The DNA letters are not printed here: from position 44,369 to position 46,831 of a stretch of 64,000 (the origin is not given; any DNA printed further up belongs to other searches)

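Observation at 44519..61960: Three VSPs with divergent bodies but an identical 3' module (last ~45 codons + poly(A) signal + ~20 nt)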

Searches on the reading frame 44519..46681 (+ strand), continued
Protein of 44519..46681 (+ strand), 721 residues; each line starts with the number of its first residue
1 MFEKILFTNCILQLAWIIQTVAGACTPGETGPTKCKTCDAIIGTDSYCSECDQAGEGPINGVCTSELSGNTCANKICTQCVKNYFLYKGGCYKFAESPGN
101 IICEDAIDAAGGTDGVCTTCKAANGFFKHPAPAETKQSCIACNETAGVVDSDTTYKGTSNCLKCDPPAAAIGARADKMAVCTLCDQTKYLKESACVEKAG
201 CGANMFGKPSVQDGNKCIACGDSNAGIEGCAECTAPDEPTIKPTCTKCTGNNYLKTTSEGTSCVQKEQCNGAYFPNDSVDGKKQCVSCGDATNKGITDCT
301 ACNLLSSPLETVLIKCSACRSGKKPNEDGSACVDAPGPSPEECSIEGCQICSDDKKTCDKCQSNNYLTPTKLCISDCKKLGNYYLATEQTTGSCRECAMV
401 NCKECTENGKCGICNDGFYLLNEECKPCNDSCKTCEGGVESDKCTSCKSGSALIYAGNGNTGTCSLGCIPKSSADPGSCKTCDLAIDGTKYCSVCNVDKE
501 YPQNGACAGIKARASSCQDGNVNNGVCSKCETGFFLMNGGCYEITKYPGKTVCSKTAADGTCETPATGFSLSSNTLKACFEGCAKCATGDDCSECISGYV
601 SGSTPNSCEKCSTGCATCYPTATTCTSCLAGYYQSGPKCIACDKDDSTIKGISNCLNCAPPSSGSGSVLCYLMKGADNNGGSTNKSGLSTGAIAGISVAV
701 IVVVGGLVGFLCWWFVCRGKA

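Call 41: find_encoding_contigs(protein=P0010, flank=10000, max_places=4)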
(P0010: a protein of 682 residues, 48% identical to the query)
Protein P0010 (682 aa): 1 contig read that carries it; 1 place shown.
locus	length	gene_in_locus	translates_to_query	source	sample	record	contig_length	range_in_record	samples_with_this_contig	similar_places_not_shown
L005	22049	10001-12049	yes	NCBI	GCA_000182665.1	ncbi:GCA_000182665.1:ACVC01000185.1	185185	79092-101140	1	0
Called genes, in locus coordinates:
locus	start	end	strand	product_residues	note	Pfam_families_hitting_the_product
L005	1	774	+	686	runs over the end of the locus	PF00069:Pkinase, PF07714:PK_Tyr_Ser-Thr, PF12796:Ank_2, PF13606:Ank_3 (faint), PF13637:Ank_4 (faint), PF24521:Ank_KRIT1 (faint), PF00023:Ank (faint), PF12796:Ank_2, +1 more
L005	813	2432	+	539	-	PF26466:DNA_primase_lrg_N, PF04104:DNA_primase_lrg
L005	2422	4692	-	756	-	-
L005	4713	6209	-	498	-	-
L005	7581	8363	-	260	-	-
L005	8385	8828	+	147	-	PF01217:Clat_adaptor_s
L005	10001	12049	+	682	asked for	PF03302:VSP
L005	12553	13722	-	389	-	-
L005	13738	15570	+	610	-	-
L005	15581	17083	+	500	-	PF17184:Rit1_C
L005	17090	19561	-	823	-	-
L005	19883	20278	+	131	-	PF01243:PNPOx_N (weak)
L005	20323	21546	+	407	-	PF09202:Rio2_N, PF03109:ABC1 (faint), PF01163:RIO1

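Call 42: find_encoding_contigs(protein=P0004, flank=10000, max_places=4)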
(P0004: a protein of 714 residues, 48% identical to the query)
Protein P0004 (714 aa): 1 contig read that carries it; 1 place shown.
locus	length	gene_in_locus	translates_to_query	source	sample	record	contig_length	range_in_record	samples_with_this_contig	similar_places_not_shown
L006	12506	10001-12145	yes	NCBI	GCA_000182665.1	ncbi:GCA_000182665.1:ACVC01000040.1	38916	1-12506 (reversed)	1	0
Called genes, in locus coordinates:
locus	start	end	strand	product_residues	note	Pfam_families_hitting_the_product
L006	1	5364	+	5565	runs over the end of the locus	PF08393:DHC_N2, PF12774:AAA_6, PF17852:Dynein_AAA_lid, PF12775:AAA_7, PF17857:AAA_lid_1, PF22597:DYN_lid, PF12780:AAA_8, PF12777:MT, +7 more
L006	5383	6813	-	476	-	PF04031:Las1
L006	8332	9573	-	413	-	-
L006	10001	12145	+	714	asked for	PF03302:VSP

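Call 43: find_encoding_contigs(protein=P0011, flank=10000, max_places=4)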
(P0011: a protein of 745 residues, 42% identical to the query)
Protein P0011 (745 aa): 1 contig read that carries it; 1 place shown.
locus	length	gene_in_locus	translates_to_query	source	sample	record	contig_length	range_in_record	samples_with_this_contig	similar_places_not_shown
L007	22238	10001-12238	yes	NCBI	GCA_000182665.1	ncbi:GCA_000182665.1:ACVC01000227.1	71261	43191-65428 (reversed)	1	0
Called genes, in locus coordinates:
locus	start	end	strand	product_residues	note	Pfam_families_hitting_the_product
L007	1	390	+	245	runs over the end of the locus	-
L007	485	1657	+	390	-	-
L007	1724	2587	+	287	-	PF02540:NAD_synthase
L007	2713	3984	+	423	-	PF01764:Lipase_3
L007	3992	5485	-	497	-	PF24714:TOR1L1_N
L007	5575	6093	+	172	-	PF01775:Ribosomal_L18A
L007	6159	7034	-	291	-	-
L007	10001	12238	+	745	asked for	PF03302:VSP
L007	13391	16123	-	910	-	PF00069:Pkinase, PF07714:PK_Tyr_Ser-Thr, PF12796:Ank_2, PF13637:Ank_4 (weak), PF12796:Ank_2, PF13637:Ank_4 (weak), PF12796:Ank_2, PF13637:Ank_4 (weak), +4 more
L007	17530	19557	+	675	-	PF03302:VSP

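Call 50: search_protein_families(library=pfam, proteins=[window:44519-46681:+], max_evalue=0.01)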
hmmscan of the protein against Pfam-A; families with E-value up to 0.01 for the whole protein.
window:44519-46681:+ (721 aa): 1 family
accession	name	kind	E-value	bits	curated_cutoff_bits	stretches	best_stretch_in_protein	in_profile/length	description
PF03302.18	VSP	-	5.2e-149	496.9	31.4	2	316-721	1-397/397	Giardia variant-specific surface protein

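Call 55: list_cluster_members(proteins=[window:44519-46681:+, P0121])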
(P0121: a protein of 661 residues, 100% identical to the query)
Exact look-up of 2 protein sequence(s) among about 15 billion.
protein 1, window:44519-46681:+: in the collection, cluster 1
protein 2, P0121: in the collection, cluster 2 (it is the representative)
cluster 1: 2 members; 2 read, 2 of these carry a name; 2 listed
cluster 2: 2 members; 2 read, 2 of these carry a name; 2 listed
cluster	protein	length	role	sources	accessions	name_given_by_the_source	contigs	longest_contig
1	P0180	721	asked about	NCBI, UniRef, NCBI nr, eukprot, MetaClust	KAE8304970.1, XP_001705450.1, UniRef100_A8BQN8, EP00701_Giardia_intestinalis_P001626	VSP [Giardia duodenalis] | VSP n=1 Tax=Giardia intestinalis (strain ATCC 50803 / WB clone C6) TaxID=184922 ... | VSP [Giardia intestinalis]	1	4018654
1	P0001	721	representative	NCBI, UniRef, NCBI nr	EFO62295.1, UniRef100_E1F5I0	VSP [Giardia lamblia P15] | VSP n=1 Tax=Giardia intestinalis (strain P15) TaxID=658858 RepID=E1F5I0_GIAIA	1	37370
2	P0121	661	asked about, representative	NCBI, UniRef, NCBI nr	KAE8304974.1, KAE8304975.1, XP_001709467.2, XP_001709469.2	VSP [Giardia duodenalis] | VSP n=1 Tax=Giardia intestinalis (strain ATCC 50803 / WB clone C6) TaxID=184922 ... | VSP [Giardia intestinalis]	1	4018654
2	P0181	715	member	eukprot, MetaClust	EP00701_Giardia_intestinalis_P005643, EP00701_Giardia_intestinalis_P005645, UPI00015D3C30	XP_001709467.1 VSP [Giardia lamblia ATCC 50803] | status=active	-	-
